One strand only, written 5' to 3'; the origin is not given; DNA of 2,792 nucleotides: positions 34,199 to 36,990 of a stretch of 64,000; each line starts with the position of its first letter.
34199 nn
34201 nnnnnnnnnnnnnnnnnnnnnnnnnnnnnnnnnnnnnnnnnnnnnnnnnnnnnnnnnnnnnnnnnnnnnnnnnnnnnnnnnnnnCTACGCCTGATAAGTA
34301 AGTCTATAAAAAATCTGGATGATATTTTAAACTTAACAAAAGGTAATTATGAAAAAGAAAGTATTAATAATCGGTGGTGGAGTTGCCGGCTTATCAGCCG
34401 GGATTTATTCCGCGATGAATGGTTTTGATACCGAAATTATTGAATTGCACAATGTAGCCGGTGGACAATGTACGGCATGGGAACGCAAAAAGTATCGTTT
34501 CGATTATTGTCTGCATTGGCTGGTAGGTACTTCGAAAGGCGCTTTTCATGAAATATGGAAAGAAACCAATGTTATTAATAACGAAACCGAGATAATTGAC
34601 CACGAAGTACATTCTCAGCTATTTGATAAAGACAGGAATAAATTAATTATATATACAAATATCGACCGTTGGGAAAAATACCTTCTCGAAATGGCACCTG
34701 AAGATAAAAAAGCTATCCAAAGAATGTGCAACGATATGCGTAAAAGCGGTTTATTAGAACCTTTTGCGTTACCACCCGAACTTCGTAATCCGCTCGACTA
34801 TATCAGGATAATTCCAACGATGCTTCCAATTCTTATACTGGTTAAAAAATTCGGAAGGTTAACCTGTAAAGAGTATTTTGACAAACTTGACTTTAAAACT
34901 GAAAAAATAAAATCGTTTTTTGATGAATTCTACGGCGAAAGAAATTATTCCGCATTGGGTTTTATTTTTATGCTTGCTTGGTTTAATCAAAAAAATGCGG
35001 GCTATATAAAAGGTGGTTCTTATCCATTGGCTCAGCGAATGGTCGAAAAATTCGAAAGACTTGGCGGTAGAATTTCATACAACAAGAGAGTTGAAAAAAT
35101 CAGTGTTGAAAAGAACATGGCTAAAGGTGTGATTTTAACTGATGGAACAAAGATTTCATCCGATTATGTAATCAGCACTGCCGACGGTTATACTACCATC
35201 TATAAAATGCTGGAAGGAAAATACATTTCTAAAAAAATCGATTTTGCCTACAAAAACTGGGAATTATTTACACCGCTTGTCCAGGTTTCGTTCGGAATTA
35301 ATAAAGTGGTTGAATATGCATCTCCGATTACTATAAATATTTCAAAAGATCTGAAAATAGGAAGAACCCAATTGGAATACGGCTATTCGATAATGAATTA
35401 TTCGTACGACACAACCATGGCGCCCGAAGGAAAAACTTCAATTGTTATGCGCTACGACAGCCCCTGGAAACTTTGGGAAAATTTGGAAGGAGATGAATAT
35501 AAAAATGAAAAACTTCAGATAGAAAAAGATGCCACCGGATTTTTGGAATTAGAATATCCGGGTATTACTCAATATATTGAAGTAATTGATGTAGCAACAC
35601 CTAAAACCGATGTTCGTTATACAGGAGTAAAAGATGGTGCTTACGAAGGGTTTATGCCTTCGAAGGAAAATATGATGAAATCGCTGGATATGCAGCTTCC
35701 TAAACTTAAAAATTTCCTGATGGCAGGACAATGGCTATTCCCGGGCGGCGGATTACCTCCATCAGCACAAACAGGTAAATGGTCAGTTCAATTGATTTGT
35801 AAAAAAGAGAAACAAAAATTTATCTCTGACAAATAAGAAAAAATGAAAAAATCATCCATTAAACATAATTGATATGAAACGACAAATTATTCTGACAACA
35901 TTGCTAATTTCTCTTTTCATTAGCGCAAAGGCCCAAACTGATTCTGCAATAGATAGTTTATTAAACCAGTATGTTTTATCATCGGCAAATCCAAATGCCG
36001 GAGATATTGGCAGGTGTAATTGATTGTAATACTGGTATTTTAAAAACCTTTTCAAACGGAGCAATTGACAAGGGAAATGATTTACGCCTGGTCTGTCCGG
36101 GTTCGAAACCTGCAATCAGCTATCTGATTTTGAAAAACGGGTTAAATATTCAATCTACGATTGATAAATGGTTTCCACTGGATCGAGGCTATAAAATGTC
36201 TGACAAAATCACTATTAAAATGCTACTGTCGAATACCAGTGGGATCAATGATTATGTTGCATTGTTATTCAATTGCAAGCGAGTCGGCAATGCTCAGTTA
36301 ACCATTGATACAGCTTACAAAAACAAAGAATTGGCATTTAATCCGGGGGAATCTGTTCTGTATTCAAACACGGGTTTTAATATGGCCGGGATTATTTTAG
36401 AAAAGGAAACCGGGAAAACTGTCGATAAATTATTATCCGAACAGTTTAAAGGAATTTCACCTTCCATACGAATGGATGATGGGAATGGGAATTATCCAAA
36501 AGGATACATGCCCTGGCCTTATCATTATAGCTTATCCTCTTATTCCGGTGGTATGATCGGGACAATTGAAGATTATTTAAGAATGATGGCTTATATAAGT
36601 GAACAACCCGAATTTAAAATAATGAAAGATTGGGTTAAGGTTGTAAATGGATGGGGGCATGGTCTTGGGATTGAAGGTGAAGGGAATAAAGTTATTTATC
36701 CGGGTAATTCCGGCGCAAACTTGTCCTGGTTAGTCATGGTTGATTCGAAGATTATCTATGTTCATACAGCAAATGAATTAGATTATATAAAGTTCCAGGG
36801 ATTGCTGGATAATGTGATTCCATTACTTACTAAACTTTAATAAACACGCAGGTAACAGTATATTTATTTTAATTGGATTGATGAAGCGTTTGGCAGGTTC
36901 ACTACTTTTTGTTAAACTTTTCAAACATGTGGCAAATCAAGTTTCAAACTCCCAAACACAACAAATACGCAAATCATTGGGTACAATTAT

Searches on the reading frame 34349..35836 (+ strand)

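Call 8: search_protein_families(library=pfam, proteins=[window:34349-35836:+])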
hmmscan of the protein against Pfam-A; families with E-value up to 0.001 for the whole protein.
window:34349-35836:+ (495 aa): 9 families
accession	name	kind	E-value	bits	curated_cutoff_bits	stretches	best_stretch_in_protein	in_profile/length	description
PF01593.30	Amino_oxidase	-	5e-16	59.4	19.8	1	12-282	1-258/443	Flavin containing amine oxidoreductase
PF13450.12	NAD_binding_8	-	6.9e-14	52.3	21.9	1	7-72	1-67/68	NAD(P)-binding Rossmann-like domain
PF01266.30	DAO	-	1.2e-08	35.4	27.9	0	4-42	1-39/353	FAD dependent oxidoreductase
PF07992.20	Pyr_redox_2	-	9.8e-08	32.2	26.1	1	3-42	1-41/291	Pyridine nucleotide-disulphide oxidoreductase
PF12831.13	FAD_oxidored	-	2e-06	27.8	27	1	5-75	2-70/416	FAD dependent oxidoreductase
PF01134.28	GIDA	-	3.4e-05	23.5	22.1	0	4-34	1-33/391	Glucose inhibited division protein A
PF00890.30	FAD_binding_2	-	5.8e-05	22.9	20.4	1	5-44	2-40/414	FAD binding domain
PF13738.12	Pyr_redox_3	-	0.00027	20.7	30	0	6-51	1-46/305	Pyridine nucleotide-disulphide oxidoreductase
PF03486.20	HI0933_like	-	0.00031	20.7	50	0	4-37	2-35/244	HI0933-like protein Rossmann domain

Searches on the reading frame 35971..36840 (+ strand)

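Call 80: search_protein_families(library=pfam, proteins=[window:35971-36840:+])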
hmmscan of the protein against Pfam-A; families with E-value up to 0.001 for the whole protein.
window:35971-36840:+ (289 aa): 1 family
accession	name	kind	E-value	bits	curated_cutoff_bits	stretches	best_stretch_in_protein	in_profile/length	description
PF00144.29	Beta-lactamase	-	4.9e-16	59.3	27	1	55-212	70-243/329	Beta-lactamase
